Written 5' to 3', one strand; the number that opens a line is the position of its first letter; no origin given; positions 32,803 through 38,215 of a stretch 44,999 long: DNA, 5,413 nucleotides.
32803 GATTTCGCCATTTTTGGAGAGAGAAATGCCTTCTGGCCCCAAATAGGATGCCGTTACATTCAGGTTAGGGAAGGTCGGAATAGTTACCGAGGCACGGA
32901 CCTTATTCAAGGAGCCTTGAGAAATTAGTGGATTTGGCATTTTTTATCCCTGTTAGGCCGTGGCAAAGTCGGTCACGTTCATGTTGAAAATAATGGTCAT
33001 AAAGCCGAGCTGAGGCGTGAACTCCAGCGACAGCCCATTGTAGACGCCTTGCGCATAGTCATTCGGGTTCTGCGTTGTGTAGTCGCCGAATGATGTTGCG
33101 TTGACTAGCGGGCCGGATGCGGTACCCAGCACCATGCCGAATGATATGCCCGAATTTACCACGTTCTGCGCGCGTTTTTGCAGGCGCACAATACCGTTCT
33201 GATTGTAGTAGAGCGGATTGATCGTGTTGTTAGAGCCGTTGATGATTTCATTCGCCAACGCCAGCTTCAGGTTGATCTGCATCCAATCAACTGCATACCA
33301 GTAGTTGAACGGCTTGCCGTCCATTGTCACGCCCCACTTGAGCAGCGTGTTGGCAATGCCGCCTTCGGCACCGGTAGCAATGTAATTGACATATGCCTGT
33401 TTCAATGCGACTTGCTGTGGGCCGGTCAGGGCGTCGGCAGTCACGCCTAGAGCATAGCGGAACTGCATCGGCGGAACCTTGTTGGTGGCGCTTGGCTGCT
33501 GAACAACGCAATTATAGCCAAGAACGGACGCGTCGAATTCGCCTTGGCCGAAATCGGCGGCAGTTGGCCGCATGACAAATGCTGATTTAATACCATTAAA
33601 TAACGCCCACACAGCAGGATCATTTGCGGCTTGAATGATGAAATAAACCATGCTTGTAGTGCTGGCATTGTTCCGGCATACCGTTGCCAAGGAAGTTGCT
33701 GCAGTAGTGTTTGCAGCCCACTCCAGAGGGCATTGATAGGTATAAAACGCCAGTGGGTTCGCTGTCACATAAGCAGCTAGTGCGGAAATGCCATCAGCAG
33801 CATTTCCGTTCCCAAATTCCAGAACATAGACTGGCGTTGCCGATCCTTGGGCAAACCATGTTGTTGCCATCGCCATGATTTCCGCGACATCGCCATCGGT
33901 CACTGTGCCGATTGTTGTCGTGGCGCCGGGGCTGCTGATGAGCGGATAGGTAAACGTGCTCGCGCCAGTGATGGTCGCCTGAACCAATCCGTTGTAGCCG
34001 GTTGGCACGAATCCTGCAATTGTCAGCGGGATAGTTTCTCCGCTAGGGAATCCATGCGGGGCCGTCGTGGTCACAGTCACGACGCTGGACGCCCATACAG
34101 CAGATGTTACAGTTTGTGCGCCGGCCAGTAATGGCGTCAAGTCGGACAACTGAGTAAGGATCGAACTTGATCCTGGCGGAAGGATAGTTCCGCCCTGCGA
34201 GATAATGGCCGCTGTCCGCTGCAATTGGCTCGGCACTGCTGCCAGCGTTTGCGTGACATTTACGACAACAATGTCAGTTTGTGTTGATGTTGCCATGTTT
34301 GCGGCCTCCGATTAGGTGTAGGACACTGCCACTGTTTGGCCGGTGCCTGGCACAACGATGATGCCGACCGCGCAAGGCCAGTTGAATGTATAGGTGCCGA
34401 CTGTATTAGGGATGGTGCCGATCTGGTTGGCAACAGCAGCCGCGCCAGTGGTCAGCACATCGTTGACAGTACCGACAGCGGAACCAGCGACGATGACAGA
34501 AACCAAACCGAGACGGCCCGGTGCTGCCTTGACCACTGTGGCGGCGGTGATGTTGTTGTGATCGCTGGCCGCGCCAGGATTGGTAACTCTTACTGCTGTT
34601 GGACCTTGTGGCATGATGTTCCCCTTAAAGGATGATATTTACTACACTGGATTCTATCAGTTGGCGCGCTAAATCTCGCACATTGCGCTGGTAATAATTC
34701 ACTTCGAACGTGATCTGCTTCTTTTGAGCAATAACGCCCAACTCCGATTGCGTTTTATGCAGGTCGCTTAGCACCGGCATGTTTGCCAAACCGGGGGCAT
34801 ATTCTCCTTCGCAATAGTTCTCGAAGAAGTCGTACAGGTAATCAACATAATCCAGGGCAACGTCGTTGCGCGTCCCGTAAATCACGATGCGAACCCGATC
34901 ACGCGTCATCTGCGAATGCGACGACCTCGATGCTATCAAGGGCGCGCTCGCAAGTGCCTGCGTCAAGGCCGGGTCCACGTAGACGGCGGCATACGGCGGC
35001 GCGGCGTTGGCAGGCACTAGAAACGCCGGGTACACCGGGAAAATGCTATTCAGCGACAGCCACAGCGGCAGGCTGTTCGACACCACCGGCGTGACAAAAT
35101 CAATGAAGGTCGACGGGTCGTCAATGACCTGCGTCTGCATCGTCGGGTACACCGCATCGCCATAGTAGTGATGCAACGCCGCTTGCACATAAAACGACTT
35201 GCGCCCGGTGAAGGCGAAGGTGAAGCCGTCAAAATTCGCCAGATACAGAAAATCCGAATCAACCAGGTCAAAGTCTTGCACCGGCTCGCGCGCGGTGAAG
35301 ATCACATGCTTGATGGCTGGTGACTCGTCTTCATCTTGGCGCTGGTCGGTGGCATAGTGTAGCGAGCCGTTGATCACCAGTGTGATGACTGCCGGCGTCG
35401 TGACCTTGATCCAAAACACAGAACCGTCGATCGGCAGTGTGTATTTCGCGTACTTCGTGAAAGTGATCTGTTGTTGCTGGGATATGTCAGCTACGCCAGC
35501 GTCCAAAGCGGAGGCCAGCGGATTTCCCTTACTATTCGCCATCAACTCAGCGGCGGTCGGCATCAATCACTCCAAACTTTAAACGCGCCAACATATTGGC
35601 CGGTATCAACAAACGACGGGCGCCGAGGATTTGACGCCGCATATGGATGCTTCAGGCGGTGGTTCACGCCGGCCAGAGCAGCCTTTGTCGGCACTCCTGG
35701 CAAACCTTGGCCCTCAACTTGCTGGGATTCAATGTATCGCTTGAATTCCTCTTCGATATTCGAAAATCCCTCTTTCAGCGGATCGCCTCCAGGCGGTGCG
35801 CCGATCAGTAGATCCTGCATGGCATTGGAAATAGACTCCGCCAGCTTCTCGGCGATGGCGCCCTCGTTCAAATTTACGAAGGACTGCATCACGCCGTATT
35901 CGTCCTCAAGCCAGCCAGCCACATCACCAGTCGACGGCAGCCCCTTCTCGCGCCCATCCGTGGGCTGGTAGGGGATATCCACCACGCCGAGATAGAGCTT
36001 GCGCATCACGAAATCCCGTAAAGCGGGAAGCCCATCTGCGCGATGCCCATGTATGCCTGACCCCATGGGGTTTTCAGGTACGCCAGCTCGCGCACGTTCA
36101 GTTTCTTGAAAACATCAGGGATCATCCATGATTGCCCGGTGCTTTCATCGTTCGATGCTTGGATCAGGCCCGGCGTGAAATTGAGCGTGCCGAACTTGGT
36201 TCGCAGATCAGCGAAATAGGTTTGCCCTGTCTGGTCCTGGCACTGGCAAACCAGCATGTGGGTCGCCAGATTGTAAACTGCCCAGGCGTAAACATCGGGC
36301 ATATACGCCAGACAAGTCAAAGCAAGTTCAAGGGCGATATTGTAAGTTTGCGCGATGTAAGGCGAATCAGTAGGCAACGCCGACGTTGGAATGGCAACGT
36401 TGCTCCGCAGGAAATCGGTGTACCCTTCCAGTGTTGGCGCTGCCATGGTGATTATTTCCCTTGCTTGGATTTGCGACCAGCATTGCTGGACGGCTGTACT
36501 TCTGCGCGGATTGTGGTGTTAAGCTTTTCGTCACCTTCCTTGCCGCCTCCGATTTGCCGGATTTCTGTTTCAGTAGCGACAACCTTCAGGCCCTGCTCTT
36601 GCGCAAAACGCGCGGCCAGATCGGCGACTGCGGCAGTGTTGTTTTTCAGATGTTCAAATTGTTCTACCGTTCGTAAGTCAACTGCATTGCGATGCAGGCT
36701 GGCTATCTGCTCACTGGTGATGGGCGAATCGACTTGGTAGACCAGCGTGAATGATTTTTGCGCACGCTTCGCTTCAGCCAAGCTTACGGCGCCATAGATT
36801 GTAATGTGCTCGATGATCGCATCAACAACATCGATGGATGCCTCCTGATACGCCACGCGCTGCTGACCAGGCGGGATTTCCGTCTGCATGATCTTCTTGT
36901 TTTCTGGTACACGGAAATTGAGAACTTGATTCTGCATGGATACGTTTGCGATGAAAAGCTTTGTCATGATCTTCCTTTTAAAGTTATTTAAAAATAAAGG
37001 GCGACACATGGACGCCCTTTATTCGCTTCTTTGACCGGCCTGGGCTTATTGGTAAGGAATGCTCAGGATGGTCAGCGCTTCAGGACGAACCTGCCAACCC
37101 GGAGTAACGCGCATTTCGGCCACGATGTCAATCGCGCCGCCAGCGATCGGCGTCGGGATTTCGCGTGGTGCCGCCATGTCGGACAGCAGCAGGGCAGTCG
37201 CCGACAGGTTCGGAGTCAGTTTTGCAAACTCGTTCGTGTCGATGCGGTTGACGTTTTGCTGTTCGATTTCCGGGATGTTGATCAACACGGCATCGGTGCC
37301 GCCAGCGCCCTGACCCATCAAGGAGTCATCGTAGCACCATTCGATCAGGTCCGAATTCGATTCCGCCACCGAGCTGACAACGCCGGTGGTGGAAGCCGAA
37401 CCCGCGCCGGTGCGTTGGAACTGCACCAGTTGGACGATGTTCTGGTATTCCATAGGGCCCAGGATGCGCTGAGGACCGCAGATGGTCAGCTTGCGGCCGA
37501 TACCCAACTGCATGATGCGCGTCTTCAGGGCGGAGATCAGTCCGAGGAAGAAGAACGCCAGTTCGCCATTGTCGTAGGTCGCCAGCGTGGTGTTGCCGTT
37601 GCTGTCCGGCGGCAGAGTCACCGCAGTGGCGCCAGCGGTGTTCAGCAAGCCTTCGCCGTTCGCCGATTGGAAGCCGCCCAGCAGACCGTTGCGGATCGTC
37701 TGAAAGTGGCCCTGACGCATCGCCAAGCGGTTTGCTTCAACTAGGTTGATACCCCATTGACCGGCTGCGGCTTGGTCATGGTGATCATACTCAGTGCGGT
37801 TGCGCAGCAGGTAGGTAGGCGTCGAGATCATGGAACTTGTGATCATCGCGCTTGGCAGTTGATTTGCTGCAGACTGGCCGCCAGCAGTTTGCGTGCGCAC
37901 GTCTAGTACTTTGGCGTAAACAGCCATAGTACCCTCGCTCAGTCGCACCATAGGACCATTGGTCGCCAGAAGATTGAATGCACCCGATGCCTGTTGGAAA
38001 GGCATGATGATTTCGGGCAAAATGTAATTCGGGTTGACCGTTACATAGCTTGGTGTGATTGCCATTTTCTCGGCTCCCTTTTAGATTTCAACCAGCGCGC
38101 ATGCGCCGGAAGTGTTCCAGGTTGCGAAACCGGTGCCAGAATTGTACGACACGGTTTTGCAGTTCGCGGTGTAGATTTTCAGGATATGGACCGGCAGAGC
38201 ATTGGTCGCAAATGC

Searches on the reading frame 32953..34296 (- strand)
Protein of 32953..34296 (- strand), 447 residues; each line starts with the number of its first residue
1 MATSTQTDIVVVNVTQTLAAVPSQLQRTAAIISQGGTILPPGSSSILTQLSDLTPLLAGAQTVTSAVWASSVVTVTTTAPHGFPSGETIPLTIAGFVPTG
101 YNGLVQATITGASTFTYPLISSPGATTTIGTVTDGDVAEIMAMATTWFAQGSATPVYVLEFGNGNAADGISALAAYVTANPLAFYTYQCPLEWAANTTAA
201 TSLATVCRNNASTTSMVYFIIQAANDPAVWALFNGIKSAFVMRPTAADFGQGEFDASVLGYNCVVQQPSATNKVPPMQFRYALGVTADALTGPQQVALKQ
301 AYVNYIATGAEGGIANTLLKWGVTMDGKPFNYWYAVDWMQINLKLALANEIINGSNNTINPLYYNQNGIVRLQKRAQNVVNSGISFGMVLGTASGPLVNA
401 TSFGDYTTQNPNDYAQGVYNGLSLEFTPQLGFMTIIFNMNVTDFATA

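Call 66: search_protein_families(library=phrogs, proteins=[window:32953-34296:-], max_evalue=0.0001)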
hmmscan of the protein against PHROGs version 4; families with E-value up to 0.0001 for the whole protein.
window:32953-34296:- (447 aa): 2 families
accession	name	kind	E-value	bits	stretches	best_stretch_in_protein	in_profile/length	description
phrog_205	-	tail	3.7e-32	112.7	1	5-444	14-435/455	tail sheath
phrog_9998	-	unknown function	5.8e-05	23.5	1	59-132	39-110/401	-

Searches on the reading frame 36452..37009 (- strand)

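Call 3: search_protein_families(library=pfam, proteins=[window:36452-37009:-], max_evalue=0.01)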
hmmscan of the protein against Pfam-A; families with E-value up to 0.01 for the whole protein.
window:36452-37009:- (185 aa): 0 families

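Call 4: search_protein_families(library=phrogs, proteins=[window:36452-37009:-], max_evalue=0.001)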
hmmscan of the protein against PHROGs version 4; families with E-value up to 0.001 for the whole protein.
window:36452-37009:- (185 aa): 1 family
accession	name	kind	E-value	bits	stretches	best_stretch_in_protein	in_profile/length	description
phrog_6737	-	unknown function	6.8e-17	62.9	1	17-150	2-134/163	-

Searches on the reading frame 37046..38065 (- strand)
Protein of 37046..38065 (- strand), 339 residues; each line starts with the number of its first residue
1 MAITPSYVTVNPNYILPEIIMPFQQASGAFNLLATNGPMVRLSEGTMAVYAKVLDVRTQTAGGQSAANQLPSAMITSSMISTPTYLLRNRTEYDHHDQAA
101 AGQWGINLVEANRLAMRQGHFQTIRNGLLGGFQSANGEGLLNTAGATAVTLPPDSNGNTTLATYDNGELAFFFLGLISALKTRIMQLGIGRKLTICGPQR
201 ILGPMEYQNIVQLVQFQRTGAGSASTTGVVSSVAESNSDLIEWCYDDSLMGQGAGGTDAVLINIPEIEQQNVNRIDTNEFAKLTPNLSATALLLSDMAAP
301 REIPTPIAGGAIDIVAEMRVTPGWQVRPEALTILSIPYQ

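Call 3: search_protein_families(library=pfam, proteins=[window:37046-38065:-], max_evalue=0.01)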
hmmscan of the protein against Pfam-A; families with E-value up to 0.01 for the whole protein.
window:37046-38065:- (339 aa): 1 family
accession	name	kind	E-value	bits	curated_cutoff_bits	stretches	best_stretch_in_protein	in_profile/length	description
PF09950.15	Major_capside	-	1.3e-05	25.1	26.8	1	65-160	8-103/251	Major capsid protein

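Call 4: search_protein_families(library=phrogs, proteins=[window:37046-38065:-], max_evalue=0.001)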
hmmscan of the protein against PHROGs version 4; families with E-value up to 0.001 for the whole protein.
window:37046-38065:- (339 aa): 2 families
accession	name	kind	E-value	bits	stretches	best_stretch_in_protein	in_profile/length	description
phrog_6671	-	unknown function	5.5e-139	464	1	2-339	3-342/343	-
phrog_264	-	head and packaging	5.6e-08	33.1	1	65-196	85-213/321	major head protein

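Call 43: search_protein_families(library=ncbifam, proteins=[window:37046-38065:-], max_evalue=0.01)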
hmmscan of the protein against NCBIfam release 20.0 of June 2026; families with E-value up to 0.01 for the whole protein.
window:37046-38065:- (339 aa): 0 families
